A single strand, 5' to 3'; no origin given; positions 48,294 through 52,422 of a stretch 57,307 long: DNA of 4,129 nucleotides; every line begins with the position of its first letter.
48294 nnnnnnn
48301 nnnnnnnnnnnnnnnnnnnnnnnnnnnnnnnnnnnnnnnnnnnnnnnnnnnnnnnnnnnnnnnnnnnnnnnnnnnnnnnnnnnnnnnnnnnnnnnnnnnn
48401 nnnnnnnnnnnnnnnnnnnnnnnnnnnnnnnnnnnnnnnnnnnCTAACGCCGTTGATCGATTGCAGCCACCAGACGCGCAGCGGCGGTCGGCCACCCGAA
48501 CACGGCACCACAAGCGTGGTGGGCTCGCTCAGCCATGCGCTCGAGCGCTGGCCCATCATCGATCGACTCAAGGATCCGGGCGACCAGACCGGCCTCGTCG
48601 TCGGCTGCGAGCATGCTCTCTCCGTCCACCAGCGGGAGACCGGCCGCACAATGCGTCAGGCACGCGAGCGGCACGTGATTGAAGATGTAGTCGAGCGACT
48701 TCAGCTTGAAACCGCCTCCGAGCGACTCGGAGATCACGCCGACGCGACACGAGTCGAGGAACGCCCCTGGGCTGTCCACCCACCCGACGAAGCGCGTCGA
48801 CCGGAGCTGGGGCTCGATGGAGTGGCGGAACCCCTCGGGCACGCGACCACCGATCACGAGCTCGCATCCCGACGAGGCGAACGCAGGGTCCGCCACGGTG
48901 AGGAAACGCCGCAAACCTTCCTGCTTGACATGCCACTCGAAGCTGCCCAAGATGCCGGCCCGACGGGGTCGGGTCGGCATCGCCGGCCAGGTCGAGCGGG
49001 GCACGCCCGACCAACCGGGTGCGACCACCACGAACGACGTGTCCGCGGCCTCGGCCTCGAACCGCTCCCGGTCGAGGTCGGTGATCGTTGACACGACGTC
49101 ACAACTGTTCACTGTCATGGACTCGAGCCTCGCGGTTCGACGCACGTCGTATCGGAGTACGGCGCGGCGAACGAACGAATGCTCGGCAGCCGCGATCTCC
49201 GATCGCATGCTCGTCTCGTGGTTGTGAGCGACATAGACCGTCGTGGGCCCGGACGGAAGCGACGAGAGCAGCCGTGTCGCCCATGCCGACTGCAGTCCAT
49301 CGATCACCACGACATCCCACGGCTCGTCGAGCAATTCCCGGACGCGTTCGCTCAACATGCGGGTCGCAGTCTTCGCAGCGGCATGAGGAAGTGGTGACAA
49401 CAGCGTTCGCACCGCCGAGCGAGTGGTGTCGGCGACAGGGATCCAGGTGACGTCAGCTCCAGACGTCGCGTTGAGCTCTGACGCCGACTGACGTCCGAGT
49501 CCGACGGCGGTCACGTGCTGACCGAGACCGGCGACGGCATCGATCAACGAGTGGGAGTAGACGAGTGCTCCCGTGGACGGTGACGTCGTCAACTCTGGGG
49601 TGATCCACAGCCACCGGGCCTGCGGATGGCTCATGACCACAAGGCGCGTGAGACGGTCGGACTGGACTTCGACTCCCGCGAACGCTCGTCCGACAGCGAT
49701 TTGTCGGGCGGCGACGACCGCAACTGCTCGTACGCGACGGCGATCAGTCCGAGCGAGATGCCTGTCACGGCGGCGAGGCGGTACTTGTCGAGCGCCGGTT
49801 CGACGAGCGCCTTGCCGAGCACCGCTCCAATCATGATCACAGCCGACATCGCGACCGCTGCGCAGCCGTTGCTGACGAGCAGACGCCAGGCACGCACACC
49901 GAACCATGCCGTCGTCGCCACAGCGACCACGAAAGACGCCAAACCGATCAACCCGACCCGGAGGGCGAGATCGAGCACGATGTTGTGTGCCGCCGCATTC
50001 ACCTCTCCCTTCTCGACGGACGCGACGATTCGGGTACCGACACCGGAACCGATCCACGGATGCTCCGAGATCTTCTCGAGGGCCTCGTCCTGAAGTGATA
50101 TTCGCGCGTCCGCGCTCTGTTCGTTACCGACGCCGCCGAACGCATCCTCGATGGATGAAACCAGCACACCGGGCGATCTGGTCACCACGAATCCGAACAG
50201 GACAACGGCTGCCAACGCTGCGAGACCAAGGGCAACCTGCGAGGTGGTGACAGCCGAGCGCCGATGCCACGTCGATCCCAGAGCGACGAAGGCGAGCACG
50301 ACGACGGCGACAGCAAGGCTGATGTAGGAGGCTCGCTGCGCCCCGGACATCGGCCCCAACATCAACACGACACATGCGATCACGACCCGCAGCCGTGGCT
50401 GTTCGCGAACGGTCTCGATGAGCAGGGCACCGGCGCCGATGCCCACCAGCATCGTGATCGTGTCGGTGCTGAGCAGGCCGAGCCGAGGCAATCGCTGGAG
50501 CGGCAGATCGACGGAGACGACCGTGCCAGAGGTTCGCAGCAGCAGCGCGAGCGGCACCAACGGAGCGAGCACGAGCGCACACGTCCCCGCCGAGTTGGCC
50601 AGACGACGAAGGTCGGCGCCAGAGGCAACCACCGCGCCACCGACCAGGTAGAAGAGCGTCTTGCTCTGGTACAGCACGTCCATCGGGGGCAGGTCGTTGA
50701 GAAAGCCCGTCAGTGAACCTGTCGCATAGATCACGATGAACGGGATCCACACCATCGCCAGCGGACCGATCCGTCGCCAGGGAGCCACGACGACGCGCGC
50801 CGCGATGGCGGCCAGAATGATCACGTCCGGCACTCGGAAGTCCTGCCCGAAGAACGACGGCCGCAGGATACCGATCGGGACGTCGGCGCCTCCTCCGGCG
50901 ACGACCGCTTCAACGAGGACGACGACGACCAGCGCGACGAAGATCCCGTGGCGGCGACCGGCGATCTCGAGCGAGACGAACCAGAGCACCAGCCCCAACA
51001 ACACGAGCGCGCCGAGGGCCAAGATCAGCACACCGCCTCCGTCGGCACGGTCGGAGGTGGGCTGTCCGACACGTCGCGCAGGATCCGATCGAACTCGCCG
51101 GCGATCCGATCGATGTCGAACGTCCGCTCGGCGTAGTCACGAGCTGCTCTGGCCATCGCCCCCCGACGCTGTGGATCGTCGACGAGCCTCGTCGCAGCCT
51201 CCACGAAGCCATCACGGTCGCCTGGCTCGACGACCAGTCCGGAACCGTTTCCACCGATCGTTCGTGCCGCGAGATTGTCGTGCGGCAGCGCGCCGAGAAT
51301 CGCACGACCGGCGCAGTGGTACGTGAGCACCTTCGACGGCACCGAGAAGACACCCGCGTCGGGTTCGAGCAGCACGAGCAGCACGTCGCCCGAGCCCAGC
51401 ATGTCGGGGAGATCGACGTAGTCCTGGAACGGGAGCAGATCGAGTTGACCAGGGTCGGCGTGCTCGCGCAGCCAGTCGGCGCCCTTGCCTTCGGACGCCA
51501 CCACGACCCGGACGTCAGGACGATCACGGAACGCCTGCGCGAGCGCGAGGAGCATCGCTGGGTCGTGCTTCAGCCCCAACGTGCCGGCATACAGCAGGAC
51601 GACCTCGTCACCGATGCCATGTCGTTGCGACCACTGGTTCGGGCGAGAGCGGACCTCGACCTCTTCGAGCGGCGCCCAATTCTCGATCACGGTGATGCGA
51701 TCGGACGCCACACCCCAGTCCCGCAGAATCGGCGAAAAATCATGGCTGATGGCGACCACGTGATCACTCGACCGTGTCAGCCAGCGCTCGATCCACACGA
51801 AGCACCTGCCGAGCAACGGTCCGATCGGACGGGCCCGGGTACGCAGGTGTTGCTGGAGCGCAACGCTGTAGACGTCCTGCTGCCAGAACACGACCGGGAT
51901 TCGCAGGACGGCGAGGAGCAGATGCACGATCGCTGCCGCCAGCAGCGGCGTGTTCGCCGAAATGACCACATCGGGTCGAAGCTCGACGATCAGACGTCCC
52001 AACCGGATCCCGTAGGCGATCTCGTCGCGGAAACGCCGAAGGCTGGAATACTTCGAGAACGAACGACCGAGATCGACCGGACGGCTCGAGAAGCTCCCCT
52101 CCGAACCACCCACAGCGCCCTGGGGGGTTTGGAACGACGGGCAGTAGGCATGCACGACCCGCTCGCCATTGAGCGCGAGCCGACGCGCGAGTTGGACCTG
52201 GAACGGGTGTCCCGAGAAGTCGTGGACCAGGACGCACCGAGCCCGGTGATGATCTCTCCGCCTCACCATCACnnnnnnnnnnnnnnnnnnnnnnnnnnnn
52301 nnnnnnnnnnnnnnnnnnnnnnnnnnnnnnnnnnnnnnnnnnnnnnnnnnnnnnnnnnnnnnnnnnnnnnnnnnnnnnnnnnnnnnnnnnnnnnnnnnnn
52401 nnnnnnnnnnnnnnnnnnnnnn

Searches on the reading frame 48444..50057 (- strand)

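Call 38: search_protein_families(library=pfam, proteins=[window:48444-50057:-], max_evalue=0.001)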
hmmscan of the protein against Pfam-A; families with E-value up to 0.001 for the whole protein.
window:48444-50057:- (537 aa): 1 family
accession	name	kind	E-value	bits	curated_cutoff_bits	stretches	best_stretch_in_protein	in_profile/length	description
PF13692.12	Glyco_trans_1_4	-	3.5e-06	27.8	27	1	366-501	3-142/142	Glycosyl transferases group 1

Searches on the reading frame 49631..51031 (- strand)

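Call 38: search_protein_families(library=pfam, proteins=[window:49631-51031:-], max_evalue=0.001)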
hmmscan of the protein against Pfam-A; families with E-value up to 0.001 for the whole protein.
window:49631-51031:- (466 aa): 1 family
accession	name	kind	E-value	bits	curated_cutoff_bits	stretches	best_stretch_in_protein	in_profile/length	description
PF04932.20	Wzy_C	-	7.8e-15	55.4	31.7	1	219-368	2-149/149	O-Antigen ligase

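Call 40: search_protein_families(library=ncbifam, proteins=[window:49631-51031:-], max_evalue=0.00001)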
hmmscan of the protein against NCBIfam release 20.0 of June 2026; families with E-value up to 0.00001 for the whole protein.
window:49631-51031:- (466 aa): 0 families

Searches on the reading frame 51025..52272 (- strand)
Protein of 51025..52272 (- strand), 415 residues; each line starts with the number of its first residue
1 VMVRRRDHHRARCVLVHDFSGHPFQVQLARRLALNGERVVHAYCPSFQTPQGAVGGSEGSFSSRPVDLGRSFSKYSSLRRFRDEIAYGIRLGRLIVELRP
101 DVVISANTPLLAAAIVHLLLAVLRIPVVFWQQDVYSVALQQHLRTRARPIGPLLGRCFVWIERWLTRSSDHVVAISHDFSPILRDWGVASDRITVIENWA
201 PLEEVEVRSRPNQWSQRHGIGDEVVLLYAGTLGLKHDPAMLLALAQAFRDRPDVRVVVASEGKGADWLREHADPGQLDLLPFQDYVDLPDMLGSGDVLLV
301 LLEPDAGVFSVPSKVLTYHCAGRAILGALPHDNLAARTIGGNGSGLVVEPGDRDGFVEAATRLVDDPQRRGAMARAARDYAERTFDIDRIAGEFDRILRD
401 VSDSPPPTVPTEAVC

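Call 38: search_protein_families(library=pfam, proteins=[window:51025-52272:-], max_evalue=0.001)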
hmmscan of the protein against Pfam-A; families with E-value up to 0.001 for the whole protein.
window:51025-52272:- (415 aa): 4 families
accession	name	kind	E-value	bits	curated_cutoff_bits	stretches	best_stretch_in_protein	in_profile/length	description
PF13439.12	Glyco_transf_4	-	1.3e-15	58.2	28.5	1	27-202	10-168/170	Glycosyltransferase Family 4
PF13579.12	Glyco_trans_4_4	-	1.9e-14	54.7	29.7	1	27-199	9-158/158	Glycosyl transferase 4-like domain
PF00534.26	Glycos_transf_1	-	3.3e-07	30.4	26.4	1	214-379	5-171/172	Glycosyl transferases group 1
PF13692.12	Glyco_trans_1_4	-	3.9e-07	30.8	27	1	225-366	3-142/142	Glycosyl transferases group 1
